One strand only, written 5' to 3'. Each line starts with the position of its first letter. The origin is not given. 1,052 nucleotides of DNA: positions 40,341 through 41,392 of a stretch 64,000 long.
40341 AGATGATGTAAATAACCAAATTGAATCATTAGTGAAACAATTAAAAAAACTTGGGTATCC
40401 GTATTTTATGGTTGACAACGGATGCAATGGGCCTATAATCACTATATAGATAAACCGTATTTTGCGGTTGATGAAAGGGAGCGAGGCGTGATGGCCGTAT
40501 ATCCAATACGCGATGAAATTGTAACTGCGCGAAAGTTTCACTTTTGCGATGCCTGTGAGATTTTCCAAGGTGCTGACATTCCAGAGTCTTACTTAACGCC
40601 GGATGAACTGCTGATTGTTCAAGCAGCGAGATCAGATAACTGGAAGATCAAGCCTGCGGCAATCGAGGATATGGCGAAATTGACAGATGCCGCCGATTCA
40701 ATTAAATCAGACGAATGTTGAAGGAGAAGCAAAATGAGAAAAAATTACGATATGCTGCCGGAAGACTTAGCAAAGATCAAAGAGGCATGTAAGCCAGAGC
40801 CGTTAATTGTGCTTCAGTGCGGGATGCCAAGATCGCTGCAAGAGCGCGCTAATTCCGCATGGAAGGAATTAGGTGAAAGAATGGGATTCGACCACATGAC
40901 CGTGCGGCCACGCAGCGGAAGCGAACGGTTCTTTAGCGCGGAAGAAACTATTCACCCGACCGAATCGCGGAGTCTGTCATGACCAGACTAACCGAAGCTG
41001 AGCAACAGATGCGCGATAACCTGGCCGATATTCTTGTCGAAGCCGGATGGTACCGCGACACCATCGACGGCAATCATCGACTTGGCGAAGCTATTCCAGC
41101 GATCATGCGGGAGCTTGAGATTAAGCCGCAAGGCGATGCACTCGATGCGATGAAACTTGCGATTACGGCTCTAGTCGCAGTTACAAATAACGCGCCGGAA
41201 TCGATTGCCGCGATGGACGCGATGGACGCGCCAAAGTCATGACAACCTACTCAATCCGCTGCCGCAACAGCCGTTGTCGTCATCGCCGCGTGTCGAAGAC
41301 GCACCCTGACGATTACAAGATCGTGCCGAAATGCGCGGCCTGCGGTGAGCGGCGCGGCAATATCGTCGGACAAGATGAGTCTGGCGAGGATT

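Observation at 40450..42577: GC-rich foreign operon inserted between g46 and g45 of an AT-rich phage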

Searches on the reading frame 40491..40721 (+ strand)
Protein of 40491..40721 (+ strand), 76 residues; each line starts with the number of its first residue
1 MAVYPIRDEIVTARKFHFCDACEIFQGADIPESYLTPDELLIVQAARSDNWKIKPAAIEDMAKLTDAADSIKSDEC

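Call 41: find_related_loci(query=window:40491-40721:+, collection=viral_contigs, flank=8000)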
Query window:40491-40721:+ (76 aa) in viral_contigs; peptide patterns used: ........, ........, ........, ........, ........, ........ (x = any residue, [..] = any of these).
18 stretches matched a pattern; 1 encode a relative of the query (tblastn E <= 1e-3); 1 distinct loci.
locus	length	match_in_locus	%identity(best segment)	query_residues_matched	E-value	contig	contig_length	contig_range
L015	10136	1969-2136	84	1-56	8e-32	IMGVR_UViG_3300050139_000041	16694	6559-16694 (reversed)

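Call 50: search_protein_families(library=ncbifam, max_evalue=0.1, proteins=[window:40491-40721:+])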
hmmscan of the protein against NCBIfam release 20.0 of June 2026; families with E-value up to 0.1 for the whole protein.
window:40491-40721:+ (76 aa): 0 families

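Call 51: search_protein_families(library=pfam, max_evalue=0.01, proteins=[L015:990-1604:+, L015:1601-1972:+, L015:1960-2241:+, L015:2222-2641:+, L015:4180-6183:+])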
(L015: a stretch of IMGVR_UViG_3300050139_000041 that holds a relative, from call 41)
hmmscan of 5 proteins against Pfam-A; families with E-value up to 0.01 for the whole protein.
L015:990-1604:+ (204 aa): 4 families
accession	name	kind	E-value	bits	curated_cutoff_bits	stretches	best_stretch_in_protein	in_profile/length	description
PF00805.28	Pentapeptide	-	1.2e-28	98.8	20.2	2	82-120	1-39/40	Pentapeptide repeats (8 copies)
PF13576.12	Pentapeptide_3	-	9.3e-09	35.8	27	2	50-92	2-47/48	Pentapeptide repeats (9 copies)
PF13599.13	Pentapeptide_4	-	1.2e-08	35.3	38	1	41-89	30-78/78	Pentapeptide repeat region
PF25296.1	Decapeptide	-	1.6e-05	25.1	45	1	47-114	5-72/74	Decapeptide repeat region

L015:1601-1972:+ (123 aa): 0 families

L015:1960-2241:+ (93 aa): 0 families

L015:2222-2641:+ (139 aa): 0 families

L015:4180-6183:+ (667 aa): 1 family
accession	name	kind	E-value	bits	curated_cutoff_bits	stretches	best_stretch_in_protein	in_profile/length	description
PF00476.26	DNA_pol_A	-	2.6e-24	86.3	34.3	2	212-435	13-232/381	DNA polymerase family A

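Call 64: search_protein_families(library=phrogs, max_evalue=0.001, proteins=[L015:1960-2241:+, L015:1601-1972:+])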
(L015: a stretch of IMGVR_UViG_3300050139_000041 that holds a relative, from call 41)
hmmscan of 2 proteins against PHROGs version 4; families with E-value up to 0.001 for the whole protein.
L015:1960-2241:+ (93 aa): 1 family
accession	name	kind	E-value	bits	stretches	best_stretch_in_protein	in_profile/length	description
phrog_13613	-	unknown function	1.4e-27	97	1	9-93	5-90/91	-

L015:1601-1972:+ (123 aa): 0 families

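Call 84: search_protein_families(library=padloc, max_evalue=0.01, proteins=[window:40491-40721:+])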
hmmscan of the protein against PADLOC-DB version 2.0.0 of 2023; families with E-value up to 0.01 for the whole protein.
window:40491-40721:+ (76 aa): 0 families

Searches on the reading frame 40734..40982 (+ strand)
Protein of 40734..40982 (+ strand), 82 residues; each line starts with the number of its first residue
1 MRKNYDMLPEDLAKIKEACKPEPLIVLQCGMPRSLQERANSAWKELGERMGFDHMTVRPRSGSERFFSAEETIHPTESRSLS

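Call 4: search_protein_families(library=pfam, max_evalue=0.1, proteins=[window:40734-40982:+])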
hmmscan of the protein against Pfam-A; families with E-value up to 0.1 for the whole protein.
window:40734-40982:+ (82 aa): 0 families

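Call 5: search_protein_families(library=phrogs, max_evalue=0.01, proteins=[window:40734-40982:+])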
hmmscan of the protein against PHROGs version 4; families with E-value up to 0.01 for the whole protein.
window:40734-40982:+ (82 aa): 0 families

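Call 42: find_related_loci(query=window:40734-40982:+, collection=viral_contigs, flank=8000)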
Query window:40734-40982:+ (82 aa) in viral_contigs; peptide patterns used: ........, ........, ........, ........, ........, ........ (x = any residue, [..] = any of these).
1 stretches matched a pattern; 1 encode a relative of the query (tblastn E <= 1e-3); 1 distinct loci.
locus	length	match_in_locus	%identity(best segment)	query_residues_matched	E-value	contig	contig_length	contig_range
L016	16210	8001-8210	57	1-70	4e-26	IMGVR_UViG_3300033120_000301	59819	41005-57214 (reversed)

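Call 50: search_protein_families(library=ncbifam, max_evalue=0.1, proteins=[window:40734-40982:+])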
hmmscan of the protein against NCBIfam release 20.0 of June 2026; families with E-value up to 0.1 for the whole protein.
window:40734-40982:+ (82 aa): 0 families

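Call 51: search_protein_families(library=pfam, max_evalue=0.01, proteins=[L016:8001-8384:+, L016:5882-6406:-])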
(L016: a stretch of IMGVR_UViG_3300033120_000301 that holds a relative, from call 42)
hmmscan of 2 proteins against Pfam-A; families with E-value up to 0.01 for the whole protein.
L016:8001-8384:+ (127 aa): 0 families

L016:5882-6406:- (174 aa): 2 families
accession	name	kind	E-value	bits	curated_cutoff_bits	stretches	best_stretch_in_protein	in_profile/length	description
PF09669.15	Phage_pRha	-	9.9e-22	77.8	29.9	1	22-112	1-90/91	Phage regulatory protein Rha (Phage_pRha)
PF10549.14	ORF11CD3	-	0.0002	21.9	25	1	130-172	10-53/54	ORF11CD3 domain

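Call 64: search_protein_families(library=phrogs, max_evalue=0.001, proteins=[L016:8001-8384:+])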
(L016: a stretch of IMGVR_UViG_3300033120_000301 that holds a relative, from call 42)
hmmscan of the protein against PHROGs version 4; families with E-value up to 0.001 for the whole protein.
L016:8001-8384:+ (127 aa): 0 families

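Call 75: find_encoding_contigs(protein=window:40734-40982:+, flank=5000, max_places=10)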
Protein window:40734-40982:+ (82 aa): 7 contigs read that carry it; 7 places shown.
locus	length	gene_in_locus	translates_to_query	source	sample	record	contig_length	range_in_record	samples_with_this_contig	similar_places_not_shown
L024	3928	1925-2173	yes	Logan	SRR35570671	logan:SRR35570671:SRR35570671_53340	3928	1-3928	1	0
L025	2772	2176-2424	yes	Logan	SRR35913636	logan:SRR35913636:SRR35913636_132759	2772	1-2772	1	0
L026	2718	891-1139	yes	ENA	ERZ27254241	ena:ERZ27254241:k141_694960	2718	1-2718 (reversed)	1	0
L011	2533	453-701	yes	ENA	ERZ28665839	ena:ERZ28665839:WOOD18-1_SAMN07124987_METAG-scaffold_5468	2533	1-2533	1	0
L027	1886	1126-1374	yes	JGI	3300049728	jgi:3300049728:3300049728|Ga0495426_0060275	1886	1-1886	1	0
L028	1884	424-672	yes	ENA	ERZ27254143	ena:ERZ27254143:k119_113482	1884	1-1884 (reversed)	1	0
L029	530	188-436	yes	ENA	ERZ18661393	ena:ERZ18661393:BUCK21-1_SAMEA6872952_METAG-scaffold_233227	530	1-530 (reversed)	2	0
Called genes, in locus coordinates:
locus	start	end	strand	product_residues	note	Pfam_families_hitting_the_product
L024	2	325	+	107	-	?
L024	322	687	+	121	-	-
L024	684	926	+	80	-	-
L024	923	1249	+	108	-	PF14354:Lar_restr_allev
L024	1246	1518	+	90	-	-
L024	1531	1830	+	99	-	-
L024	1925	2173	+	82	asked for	-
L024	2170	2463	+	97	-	-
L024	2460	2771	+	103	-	-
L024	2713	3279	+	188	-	-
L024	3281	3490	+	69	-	-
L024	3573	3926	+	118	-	?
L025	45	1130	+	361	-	PF13365:Trypsin_2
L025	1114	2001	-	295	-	PF12760:Zn_ribbon_IS1595, PF12762:DDE_Tnp_IS1595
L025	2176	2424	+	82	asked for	-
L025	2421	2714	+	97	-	-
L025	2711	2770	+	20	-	?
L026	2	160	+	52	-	?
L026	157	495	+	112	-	-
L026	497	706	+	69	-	-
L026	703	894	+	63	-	-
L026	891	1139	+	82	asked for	-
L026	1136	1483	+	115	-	-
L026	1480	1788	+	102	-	-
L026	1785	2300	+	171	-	-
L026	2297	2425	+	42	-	-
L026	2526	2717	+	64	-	?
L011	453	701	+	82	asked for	-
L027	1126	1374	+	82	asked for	-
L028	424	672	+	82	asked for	-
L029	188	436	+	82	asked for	-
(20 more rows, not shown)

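Call 84: search_protein_families(library=padloc, max_evalue=0.01, proteins=[window:40734-40982:+])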
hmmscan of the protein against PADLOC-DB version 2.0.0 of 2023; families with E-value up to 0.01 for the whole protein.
window:40734-40982:+ (82 aa): 0 families

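Call 92: search_protein_families(library=pfam, max_evalue=0.001, proteins=[L024:2-325:+, L024:322-687:+, L024:2460-2771:+, L024:2713-3279:+, L024:3281-3490:+, L024:3573-3926:+, L026:1480-1788:+, L026:1785-2300:+, L025:45-1130:+, L025:1114-2001:-])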
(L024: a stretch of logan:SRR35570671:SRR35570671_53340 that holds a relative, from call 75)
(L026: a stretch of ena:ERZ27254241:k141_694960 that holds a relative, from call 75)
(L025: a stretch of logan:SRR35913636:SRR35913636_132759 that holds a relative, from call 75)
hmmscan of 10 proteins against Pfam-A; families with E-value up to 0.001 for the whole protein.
L024:2-325:+ (107 aa): 0 families

L024:322-687:+ (121 aa): 0 families

L024:2460-2771:+ (103 aa): 0 families

L024:2713-3279:+ (188 aa): 0 families

L024:3281-3490:+ (69 aa): 0 families

L024:3573-3926:+ (118 aa): 1 family
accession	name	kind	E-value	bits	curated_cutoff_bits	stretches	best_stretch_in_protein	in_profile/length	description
PF01555.25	N6_N4_Mtase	-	5.6e-05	23.6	26.7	1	62-116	1-34/221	DNA methylase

L026:1480-1788:+ (102 aa): 0 families

L026:1785-2300:+ (171 aa): 0 families

L025:45-1130:+ (361 aa): 1 family
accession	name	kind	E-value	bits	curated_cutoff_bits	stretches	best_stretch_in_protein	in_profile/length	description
PF13365.12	Trypsin_2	-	3.1e-08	34.9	27.6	1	64-225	1-135/144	Trypsin-like peptidase domain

L025:1114-2001:- (295 aa): 2 families
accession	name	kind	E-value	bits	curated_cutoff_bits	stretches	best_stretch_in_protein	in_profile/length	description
PF12762.13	DDE_Tnp_IS1595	-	1.2e-43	149.2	27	1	130-279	2-153/153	ISXO2-like transposase domain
PF12760.12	Zn_ribbon_IS1595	-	9.2e-10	38.8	25.4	1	13-60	1-46/46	Transposase zinc-ribbon domain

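Call 101: predict_structure(protein=window:40734-40982:+)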
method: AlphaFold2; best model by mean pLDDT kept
length: 82 residues; sequences in the alignment: 1
mean_pLDDT: 51.5   pTM: 0.33
mean pLDDT of the five models: 51.5, 47.4, 47.3, 43.8, 41.9
residues with pLDDT >= 90: 0; 70-90: 11; 50-70: 23; < 50: 48
segments of 3 or more residues with pLDDT < 50: 1-7, 19-24, 26-29, 53-77, 79-82
pLDDT, mean of each block of 10 residues (from residue 1): 47 51 48 69 70 48 39 42 39
secondary structure, 60 per line:
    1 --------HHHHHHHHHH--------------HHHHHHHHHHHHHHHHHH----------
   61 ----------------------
elements in order: H9-18 H33-50

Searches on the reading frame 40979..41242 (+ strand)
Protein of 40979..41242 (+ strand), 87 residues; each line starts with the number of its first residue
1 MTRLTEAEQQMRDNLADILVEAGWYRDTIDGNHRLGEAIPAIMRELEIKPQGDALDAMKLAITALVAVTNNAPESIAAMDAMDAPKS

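Call 4: search_protein_families(library=pfam, max_evalue=0.1, proteins=[window:40979-41242:+])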
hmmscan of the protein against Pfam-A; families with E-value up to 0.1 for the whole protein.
window:40979-41242:+ (87 aa): 0 families

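Call 5: search_protein_families(library=phrogs, max_evalue=0.01, proteins=[window:40979-41242:+])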
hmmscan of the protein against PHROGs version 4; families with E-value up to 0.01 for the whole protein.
window:40979-41242:+ (87 aa): 0 families

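Call 43: find_related_loci(query=window:40979-41242:+, collection=viral_contigs, flank=8000)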
Query window:40979-41242:+ (87 aa) in viral_contigs; peptide patterns used: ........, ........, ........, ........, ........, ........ (x = any residue, [..] = any of these).
10 stretches matched a pattern, but none encodes a relative of the query by tblastn (E <= 1e-3).

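Call 50: search_protein_families(library=ncbifam, max_evalue=0.1, proteins=[window:40979-41242:+])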
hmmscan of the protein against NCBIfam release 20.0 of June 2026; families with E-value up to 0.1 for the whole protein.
window:40979-41242:+ (87 aa): 0 families

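Call 52: find_homologous_proteins(query=window:40979-41242:+, max_evalue=0.01)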
Query window:40979-41242:+ (87 aa): 6 proteins with E <= 0.01 among 7 candidates.
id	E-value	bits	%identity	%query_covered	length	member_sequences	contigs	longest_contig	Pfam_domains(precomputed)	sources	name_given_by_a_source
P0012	2.0e-48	179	100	100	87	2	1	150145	-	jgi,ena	jgi:hypothetical protein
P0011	6.2e-43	161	95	95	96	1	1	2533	-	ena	-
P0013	1.9e-27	112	83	83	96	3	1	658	-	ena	-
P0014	1.2e-25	107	81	83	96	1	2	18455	-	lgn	-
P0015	3.2e-14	70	78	59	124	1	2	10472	-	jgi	-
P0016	3.4e-14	70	76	59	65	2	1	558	-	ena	-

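Call 54: find_encoding_contigs(protein=P0014, flank=10000, max_places=3)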
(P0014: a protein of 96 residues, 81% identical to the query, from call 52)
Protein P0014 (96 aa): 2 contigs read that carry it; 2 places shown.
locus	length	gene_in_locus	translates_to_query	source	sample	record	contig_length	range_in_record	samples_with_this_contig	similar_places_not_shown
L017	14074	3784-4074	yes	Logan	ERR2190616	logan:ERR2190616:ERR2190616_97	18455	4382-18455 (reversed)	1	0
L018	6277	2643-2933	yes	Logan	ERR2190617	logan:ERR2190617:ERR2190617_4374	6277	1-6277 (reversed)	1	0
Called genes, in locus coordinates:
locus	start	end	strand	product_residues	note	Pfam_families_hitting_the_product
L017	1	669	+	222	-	?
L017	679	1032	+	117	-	-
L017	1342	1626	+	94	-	-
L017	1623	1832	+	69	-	-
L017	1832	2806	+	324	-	-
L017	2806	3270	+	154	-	PF05772:NinB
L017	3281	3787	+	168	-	-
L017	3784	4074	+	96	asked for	-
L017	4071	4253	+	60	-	-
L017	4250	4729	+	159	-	-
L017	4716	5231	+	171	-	-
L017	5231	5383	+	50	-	-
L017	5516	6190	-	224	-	PF01764:Lipase_3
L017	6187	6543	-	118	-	-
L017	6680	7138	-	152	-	PF00959:Phage_lysozyme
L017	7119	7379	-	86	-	-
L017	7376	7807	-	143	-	-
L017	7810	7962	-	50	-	-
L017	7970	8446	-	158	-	-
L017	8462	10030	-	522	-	-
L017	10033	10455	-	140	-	-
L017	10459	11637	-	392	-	-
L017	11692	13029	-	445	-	PF01071:GARS_A (weak), PF02843:GARS_C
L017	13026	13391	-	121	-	-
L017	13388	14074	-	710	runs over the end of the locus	-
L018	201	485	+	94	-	-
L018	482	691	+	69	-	-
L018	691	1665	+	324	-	-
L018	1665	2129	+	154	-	PF05772:NinB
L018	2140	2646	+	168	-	-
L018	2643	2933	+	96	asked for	-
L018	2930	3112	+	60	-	-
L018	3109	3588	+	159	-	-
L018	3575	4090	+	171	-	-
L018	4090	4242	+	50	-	-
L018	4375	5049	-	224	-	PF01764:Lipase_3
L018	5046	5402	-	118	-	-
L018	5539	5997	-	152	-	PF00959:Phage_lysozyme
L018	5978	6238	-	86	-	-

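Call 55: find_encoding_contigs(protein=P0015, flank=10000, max_places=3)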
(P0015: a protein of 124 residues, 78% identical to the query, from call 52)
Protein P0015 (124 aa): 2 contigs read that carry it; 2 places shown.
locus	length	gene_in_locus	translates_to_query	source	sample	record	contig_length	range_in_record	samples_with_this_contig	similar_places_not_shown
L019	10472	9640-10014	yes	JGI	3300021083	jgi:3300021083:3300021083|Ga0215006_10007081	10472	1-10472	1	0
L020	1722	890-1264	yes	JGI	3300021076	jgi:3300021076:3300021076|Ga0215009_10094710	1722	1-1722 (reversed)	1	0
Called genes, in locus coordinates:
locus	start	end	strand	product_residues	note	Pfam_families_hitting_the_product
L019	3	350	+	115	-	?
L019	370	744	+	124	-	PF07603:Lcl_C (weak)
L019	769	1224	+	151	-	-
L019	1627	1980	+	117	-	-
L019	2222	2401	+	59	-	-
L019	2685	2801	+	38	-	-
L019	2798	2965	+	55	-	-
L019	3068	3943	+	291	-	-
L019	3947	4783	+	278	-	PF09588:YqaJ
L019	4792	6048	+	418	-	-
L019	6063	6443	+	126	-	PF13619:KTSC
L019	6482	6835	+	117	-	PF13876:Phage_gp49_66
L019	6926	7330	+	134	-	PF11672:DUF3268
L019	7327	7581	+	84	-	-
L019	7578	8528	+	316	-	-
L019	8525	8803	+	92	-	PF26092:T4_Y16D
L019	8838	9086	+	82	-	PF01402:RHH_1 (weak)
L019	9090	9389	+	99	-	-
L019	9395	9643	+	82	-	-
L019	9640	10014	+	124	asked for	-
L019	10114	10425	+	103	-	-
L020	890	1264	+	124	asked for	-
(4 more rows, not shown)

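Call 64: search_protein_families(library=phrogs, max_evalue=0.001, proteins=[P0014])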
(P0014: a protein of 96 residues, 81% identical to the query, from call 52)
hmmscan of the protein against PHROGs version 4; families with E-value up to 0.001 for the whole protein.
P0014 (96 aa): 0 families

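Call 84: search_protein_families(library=padloc, max_evalue=0.01, proteins=[window:40979-41242:+])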
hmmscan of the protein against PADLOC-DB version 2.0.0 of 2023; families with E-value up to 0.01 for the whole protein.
window:40979-41242:+ (87 aa): 0 families

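Call 90: predict_structure(alignment_id=A4)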
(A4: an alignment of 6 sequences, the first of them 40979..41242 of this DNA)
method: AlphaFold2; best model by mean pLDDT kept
length: 87 residues; sequences in the alignment: 6
mean_pLDDT: 57.6   pTM: 0.35
mean pLDDT of the five models: 57.6, 57.0, 56.6, 55.2, 55.1
residues with pLDDT >= 90: 0; 70-90: 0; 50-70: 67; < 50: 20
segments of 3 or more residues with pLDDT < 50: 72-87
pLDDT, mean of each block of 10 residues (from residue 1): 59 65 56 61 63 61 61 45 43
secondary structure, 60 per line:
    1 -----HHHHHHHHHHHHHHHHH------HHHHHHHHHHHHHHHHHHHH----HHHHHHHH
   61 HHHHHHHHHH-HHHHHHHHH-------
elements in order: H6-22 H29-48 H53-70 H72-80
